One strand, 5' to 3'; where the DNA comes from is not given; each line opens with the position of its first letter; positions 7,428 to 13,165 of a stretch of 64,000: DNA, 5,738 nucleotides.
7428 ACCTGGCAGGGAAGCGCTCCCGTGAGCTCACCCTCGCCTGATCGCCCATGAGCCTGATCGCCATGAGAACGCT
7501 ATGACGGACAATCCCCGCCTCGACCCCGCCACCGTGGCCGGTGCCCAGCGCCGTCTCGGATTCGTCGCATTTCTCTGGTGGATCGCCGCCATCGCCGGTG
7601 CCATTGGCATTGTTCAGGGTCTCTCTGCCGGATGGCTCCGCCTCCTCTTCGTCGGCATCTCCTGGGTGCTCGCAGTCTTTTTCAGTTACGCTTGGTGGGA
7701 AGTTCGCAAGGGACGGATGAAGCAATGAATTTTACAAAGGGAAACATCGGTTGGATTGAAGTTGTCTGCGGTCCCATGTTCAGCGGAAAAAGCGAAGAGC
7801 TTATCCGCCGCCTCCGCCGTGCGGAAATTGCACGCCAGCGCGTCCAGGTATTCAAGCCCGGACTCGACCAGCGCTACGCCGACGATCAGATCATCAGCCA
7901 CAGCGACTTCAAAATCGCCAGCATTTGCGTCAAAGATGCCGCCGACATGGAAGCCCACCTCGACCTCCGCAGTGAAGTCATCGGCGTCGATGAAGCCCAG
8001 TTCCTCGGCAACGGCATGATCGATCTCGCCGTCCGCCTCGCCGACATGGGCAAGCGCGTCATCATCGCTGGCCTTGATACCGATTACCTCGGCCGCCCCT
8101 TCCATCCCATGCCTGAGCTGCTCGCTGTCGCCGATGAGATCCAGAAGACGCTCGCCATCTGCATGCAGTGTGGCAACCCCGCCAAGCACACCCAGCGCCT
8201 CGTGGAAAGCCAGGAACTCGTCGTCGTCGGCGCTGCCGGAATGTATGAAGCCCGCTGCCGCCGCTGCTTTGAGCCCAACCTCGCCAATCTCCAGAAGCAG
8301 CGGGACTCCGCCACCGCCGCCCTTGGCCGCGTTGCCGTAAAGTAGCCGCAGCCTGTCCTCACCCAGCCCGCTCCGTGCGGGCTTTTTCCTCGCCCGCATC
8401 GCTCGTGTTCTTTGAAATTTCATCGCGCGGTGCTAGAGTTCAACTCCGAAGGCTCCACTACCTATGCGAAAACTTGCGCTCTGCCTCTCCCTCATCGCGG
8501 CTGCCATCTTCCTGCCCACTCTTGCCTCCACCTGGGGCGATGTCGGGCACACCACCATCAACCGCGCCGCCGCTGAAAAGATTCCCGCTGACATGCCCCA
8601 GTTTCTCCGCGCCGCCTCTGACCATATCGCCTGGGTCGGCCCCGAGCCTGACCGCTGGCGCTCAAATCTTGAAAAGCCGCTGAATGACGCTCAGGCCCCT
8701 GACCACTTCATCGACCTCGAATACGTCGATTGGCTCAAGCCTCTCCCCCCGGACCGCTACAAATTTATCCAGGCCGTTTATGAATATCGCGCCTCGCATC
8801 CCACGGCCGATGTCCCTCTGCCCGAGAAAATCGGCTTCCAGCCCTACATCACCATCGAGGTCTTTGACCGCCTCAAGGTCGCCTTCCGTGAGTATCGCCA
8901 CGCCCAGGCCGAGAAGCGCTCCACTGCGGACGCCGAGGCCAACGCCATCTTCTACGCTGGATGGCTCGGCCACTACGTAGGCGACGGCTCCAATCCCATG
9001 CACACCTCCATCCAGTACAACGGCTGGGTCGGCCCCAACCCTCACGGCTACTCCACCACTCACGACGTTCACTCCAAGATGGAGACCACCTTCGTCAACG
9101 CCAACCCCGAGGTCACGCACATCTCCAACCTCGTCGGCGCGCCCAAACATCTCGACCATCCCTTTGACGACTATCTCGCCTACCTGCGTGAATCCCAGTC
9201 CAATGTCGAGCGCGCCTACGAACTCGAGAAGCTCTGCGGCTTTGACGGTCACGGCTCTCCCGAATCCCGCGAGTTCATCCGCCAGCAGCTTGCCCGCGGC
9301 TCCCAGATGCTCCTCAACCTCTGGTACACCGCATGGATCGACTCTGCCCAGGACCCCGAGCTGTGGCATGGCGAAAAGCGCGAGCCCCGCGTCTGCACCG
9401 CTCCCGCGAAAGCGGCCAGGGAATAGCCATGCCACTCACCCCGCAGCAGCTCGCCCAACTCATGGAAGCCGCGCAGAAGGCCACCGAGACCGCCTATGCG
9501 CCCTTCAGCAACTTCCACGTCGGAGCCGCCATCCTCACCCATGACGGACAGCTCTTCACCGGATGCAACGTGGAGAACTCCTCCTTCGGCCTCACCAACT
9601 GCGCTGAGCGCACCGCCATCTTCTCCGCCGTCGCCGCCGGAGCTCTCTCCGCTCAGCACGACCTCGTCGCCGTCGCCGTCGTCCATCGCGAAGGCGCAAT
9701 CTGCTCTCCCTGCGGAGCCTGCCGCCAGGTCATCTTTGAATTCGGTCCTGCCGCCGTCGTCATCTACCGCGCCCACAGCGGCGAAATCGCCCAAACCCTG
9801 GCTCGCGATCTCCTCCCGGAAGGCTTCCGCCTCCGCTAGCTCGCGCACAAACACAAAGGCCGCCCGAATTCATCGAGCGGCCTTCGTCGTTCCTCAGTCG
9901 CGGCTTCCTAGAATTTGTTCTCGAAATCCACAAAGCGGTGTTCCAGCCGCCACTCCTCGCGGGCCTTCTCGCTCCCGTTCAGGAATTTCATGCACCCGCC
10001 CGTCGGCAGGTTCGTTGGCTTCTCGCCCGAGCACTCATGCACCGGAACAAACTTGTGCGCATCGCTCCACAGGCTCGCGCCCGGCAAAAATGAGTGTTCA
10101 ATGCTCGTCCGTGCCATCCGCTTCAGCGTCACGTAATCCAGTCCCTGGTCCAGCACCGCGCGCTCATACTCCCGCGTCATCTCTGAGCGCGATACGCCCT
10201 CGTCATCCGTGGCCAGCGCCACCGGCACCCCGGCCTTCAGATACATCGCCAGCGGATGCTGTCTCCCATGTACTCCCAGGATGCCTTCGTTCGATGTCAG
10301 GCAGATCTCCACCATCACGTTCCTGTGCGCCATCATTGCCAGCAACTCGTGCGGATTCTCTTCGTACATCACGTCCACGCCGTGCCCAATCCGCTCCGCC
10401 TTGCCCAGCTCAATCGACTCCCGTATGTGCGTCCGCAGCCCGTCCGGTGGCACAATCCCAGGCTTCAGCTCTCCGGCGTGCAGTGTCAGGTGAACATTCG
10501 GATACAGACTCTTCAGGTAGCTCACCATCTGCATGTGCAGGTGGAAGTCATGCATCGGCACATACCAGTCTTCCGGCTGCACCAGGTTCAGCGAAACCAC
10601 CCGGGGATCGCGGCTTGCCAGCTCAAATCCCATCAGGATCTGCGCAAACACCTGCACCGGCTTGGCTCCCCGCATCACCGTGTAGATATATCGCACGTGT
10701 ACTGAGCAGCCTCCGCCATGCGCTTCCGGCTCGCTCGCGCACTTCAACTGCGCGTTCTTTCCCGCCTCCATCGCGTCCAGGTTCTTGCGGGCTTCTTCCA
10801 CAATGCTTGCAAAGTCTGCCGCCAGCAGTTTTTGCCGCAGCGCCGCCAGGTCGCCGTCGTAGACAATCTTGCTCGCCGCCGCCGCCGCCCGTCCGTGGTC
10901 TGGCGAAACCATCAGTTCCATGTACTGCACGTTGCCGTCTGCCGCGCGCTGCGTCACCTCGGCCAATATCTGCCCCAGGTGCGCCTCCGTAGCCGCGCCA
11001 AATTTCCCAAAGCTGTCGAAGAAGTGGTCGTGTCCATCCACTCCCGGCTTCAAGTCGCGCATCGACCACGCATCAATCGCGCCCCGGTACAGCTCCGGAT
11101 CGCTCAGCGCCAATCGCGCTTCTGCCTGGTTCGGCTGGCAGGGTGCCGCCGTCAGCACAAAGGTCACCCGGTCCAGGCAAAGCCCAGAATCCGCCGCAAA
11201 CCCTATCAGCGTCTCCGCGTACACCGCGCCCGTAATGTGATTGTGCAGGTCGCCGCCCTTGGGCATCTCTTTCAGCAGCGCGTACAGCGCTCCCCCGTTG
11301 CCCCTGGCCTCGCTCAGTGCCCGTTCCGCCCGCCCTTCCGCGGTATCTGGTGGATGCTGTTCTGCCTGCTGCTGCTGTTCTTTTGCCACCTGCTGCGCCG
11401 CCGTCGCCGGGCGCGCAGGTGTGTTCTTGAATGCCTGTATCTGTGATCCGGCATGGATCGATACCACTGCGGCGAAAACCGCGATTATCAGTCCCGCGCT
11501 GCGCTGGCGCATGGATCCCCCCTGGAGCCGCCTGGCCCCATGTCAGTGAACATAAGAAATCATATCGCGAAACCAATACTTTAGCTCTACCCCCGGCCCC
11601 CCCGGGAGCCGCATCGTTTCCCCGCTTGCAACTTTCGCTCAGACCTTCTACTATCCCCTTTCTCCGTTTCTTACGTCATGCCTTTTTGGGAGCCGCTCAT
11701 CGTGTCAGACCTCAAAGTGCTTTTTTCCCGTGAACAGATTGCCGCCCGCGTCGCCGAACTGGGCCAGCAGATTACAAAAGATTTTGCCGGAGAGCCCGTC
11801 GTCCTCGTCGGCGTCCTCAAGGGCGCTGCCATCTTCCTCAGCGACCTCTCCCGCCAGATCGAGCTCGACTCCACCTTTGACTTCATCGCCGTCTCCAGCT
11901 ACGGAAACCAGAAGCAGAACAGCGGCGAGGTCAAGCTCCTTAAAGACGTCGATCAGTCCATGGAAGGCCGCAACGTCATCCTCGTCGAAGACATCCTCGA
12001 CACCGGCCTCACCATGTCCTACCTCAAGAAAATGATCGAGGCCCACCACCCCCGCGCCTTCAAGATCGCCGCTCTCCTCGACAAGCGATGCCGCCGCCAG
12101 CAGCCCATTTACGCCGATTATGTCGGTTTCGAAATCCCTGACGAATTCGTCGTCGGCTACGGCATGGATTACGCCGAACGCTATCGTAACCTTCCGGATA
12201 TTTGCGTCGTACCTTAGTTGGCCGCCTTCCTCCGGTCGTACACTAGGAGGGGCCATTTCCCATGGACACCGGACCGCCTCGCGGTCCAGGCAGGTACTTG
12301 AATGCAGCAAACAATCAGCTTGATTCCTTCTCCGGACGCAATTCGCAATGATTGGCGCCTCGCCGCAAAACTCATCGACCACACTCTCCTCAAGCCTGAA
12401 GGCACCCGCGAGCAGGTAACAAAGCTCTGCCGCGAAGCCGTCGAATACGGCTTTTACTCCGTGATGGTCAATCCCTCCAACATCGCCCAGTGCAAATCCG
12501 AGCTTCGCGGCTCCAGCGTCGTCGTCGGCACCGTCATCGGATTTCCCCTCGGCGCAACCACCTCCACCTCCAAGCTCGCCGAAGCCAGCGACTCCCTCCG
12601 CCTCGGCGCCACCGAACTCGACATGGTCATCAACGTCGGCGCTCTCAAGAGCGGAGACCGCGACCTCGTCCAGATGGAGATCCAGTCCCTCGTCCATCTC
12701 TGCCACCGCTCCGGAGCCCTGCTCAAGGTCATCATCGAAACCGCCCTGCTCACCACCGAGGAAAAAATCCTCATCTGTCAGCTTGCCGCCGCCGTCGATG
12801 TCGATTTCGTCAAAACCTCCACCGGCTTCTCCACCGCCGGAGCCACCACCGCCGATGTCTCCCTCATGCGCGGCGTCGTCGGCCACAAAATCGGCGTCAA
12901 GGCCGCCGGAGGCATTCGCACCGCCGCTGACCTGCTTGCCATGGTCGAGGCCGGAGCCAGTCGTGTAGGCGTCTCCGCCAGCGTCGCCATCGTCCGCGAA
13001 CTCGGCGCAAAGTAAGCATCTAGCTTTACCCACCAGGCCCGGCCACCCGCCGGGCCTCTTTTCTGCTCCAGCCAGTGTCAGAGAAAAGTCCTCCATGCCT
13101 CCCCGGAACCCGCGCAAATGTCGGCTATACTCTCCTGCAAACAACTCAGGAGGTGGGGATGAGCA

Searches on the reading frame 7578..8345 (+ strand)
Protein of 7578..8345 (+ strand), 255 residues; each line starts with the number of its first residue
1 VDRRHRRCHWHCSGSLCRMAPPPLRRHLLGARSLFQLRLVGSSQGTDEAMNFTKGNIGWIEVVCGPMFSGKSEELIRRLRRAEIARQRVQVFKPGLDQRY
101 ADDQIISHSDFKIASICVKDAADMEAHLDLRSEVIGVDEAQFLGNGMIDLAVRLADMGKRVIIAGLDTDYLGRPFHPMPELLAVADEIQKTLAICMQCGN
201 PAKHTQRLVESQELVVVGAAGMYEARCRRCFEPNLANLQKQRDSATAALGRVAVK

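Call 35: search_protein_families(library=pfam, proteins=[window:7578-8345:+])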
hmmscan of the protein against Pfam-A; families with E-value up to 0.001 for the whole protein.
window:7578-8345:+ (255 aa): 1 family
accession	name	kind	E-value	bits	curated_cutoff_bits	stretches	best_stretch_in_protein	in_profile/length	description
PF00265.24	TK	-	7e-49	166.5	20.6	1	58-231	1-176/176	Thymidine kinase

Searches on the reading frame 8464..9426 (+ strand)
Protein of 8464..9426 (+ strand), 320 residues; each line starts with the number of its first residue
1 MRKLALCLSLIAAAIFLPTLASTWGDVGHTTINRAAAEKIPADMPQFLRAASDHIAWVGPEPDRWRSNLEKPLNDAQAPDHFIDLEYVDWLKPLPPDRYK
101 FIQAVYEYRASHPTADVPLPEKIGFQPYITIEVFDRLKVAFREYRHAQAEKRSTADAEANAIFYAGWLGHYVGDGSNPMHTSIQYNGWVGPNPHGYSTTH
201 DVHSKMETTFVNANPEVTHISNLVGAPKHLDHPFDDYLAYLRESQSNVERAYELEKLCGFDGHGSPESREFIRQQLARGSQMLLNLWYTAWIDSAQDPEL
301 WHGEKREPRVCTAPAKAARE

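Call 12: search_protein_families(library=ncbifam, proteins=[window:8464-9426:+])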
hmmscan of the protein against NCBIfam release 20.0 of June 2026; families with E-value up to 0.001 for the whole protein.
window:8464-9426:+ (320 aa): 0 families

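Call 35: search_protein_families(library=pfam, proteins=[window:8464-9426:+])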
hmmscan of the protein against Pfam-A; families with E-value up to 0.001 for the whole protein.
window:8464-9426:+ (320 aa): 1 family
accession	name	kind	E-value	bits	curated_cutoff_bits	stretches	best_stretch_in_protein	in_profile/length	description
PF02265.22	S1-P1_nuclease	-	7.9e-05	23.1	29.5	1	24-183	1-130/258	S1/P1 Nuclease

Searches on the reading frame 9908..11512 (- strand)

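Call 12: search_protein_families(library=ncbifam, proteins=[window:9908-11512:-])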
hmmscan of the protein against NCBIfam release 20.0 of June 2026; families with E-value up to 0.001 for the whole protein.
window:9908-11512:- (534 aa): 10 families
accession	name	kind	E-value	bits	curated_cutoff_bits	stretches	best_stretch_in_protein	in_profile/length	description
TIGR01430.1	aden_deam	equivalog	2.9e-31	108.7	216.55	1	175-477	65-312/323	adenosine deaminase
NF006848.0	PRK09358.1-3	equivalog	2.4e-23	82.9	426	1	303-476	154-311/325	adenosine deaminase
NF006847.0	PRK09358.1-2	equivalog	9.7e-22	77.3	412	1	261-477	134-341/364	adenosine deaminase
NF006849.0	PRK09358.1-5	equivalog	1.3e-19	70.5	494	1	361-477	212-326/350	adenosine deaminase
NF006846.0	PRK09358.1-1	equivalog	2.2e-18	66.4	459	1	317-477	174-319/333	adenosine deaminase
NF006854.0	PRK09358.3-1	equivalog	1.4e-16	60.6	530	1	362-478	210-324/344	adenosine deaminase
TIGR01431.1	adm_rel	subfamily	3.5e-15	55.8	315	1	273-477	257-456/479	adenosine deaminase-related growth factor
NF006850.0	PRK09358.1-6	equivalog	3.6e-12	45.8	419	1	357-477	198-316/334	adenosine deaminase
NF006859.0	PRK09358.3-6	equivalog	9e-05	21.8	549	1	363-437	194-266/299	adenosine deaminase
NF006856.0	PRK09358.3-3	equivalog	0.00083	18.6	510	0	362-450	204-290/316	adenosine deaminase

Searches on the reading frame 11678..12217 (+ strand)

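Call 36: search_protein_families(library=pfam, proteins=[window:11678-12217:+])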
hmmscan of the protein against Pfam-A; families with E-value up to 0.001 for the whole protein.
window:11678-12217:+ (179 aa): 1 family
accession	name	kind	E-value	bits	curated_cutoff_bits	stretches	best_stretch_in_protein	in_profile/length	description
PF00156.33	Pribosyltran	-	4.8e-29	101.2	26.3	1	19-165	9-157/158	Phosphoribosyl transferase domain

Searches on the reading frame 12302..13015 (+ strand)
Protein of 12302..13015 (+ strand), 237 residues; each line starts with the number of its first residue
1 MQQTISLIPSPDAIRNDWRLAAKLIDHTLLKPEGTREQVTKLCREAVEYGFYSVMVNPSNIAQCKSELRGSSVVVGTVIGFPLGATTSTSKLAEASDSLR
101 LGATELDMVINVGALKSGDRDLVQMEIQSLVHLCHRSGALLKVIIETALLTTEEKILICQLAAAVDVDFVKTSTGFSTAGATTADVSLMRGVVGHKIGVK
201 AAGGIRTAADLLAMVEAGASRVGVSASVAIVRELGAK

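Call 36: search_protein_families(library=pfam, proteins=[window:12302-13015:+])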
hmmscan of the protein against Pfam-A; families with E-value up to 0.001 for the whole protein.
window:12302-13015:+ (237 aa): 2 families
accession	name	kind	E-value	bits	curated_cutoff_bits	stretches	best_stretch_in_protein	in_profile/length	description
PF01791.15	DeoC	-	1.1e-17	64.9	23.8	1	22-220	3-213/229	DeoC/LacD family aldolase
PF01180.27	DHO_dh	-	0.00051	19.8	27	1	183-227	227-271/291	Dihydroorotate dehydrogenase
